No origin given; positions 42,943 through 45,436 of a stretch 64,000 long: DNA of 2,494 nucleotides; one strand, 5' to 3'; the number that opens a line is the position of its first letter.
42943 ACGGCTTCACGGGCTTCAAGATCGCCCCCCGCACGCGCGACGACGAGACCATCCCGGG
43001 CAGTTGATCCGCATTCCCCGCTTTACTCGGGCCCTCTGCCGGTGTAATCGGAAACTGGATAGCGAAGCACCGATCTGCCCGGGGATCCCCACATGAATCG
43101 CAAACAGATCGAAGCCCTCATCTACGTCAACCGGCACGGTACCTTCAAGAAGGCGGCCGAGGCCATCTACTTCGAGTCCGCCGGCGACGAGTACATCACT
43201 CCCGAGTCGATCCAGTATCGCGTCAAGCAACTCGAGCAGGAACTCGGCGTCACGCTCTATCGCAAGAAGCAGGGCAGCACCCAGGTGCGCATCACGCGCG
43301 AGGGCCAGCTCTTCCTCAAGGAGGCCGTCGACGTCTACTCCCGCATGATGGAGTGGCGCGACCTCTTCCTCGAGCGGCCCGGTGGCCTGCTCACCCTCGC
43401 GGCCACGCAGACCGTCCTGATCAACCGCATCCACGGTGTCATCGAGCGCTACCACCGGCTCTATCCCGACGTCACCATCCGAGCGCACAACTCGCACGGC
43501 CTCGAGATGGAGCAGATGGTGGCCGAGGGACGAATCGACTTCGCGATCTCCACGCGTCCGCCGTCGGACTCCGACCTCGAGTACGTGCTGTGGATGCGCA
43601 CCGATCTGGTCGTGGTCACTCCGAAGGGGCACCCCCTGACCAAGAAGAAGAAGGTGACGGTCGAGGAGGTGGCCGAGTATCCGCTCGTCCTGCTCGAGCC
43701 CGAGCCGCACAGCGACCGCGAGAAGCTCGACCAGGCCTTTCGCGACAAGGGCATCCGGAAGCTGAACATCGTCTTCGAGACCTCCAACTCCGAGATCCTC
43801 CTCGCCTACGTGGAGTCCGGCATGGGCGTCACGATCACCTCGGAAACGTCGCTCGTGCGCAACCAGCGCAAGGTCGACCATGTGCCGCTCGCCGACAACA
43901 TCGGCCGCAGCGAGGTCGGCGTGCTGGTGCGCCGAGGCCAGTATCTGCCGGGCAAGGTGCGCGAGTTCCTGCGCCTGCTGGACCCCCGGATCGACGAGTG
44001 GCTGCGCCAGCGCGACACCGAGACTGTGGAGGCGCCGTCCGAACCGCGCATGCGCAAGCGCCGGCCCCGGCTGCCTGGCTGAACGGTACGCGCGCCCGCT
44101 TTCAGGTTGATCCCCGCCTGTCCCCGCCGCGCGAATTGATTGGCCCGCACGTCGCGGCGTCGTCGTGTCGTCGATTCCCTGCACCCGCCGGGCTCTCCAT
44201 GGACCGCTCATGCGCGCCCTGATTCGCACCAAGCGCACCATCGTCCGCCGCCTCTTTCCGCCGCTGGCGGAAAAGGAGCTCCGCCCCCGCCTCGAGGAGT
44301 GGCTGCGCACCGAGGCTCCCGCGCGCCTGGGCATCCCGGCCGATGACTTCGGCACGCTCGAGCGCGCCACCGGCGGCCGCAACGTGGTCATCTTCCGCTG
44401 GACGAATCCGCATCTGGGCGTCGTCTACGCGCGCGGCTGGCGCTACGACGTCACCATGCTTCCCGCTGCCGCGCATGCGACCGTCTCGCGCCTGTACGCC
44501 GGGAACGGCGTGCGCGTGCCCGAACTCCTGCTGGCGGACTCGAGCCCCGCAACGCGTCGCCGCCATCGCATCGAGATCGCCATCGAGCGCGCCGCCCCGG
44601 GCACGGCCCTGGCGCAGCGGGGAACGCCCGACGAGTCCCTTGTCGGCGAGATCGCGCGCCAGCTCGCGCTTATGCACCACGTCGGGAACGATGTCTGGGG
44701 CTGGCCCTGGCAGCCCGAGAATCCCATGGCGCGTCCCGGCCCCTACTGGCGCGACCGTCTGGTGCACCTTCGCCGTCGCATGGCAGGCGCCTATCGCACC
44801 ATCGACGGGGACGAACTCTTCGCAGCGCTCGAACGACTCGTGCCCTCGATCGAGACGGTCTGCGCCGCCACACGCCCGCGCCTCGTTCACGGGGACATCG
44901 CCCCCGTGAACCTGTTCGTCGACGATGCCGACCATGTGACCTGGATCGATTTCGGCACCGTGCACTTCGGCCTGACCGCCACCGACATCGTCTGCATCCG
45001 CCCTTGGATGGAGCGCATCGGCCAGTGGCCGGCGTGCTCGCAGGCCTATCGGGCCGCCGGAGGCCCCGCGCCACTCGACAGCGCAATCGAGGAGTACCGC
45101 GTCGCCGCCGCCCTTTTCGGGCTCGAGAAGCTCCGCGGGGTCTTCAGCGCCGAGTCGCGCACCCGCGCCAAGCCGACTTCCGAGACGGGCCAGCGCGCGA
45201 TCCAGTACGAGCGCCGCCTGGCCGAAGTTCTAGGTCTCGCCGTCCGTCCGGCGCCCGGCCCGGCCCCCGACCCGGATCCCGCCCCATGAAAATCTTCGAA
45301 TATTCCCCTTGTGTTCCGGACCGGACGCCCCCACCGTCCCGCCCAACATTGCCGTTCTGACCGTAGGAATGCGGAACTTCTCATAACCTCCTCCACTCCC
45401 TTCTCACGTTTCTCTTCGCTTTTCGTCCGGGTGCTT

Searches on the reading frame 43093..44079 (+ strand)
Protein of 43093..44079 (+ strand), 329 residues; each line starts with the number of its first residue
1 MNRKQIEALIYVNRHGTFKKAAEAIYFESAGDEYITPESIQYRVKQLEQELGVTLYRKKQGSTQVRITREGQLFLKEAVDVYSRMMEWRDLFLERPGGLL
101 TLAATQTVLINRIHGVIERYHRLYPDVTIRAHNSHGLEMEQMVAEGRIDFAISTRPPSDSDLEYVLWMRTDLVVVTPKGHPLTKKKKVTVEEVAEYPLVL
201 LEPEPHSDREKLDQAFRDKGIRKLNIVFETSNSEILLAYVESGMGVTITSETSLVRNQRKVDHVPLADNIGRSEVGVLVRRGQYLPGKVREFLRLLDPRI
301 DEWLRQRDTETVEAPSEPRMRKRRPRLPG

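Call 46: search_protein_families(library=pfam, proteins=[window:43093-44079:+], max_evalue=0.0001)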
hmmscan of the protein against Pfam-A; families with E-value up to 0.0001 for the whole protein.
window:43093-44079:+ (329 aa): 2 families
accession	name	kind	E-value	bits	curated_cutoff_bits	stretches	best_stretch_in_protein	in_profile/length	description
PF03466.25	LysR_substrate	-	9.8e-45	152.9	28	1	95-296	3-204/209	LysR substrate binding domain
PF00126.33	HTH_1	-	2.6e-08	34.1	26.6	1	4-72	2-60/60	Bacterial regulatory helix-turn-helix protein, lysR family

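Call 71: search_protein_families(library=ncbifam, proteins=[window:43093-44079:+], max_evalue=0.00001)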
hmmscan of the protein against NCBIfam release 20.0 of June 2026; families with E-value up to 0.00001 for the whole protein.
window:43093-44079:+ (329 aa): 42 families (the best 25 are shown)
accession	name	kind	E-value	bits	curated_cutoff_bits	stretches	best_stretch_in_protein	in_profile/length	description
NF009326.0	PRK12681.1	equivalog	1.5e-32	113.3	436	1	32-302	25-297/324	HTH-type transcriptional regulator CysB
NF009327.0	PRK12684.1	subfamily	1.5e-32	113.1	402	1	34-302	27-297/313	CysB family HTH-type transcriptional regulator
NF047520.1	trans_act_CidR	equivalog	1.3e-31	109.8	415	1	1-296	1-288/292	cidABC operon transcriptional activator CidR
NF040786.1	LysR_Sec_metab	equivalog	5.5e-30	104.4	250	1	1-266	1-264/298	selenium metabolism-associated LysR family transcriptional regulator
NF008416.0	PRK11242.1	equivalog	3.9e-28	98.6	277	1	3-301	3-292/300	transcriptional regulator CynR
NF009324.0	PRK12679.1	equivalog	6.5e-28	97.7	491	1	34-297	27-292/316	HTH-type transcriptional regulator Cbl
NF045775.1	acetoin_reg_AlsR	exception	5.4e-25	88.5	430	1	18-253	9-246/290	acetoin biosynthesis transcriptional regulator AlsR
NF053705.1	TransRegGltCGpos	equivalog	1.6e-24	86.7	350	1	33-293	25-286/300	glutamate biosynthesis transcriptional regulator GltC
TIGR03339.1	phn_lysR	subfamily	1.7e-23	83.3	341.1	1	5-269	1-252/279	aminoethylphosphonate catabolism associated LysR family transcriptional regulator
NF047711.1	PutUtilRegPtrR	equivalog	1.1e-22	80.5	400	1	4-284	4-271/283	putrescine utilization regulator PtrR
NF052633.1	LysR_TF_PsrA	exception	4e-20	72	540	1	15-284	19-280/297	L-proline-binding transcription factor PsrA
NF008722.0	PRK11716.1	equivalog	1.9e-19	69.8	246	1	17-295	8-289/293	HTH-type transcriptional activator IlvY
NF008095.0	PRK10837.1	subfamily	9.8e-19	67.7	281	1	40-252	34-240/290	LysR family transcriptional regulator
NF007385.0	PRK09906.1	equivalog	4.2e-18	65.5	356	1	20-297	11-288/296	DNA-binding transcriptional regulator HcaR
TIGR02424.1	TF_pcaQ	equivalog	6e-17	61.5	303.8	1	6-287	8-285/300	pca operon transcription factor PcaQ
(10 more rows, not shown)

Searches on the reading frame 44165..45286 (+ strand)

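Call 47: search_protein_families(library=pfam, proteins=[window:44165-45286:+], max_evalue=0.0001)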
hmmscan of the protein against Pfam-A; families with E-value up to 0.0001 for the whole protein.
window:44165-45286:+ (374 aa): 1 family
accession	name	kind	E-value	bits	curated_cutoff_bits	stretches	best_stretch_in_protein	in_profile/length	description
PF01636.29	APH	-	1.1e-13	52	23.2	1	107-303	43-231/239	Phosphotransferase enzyme family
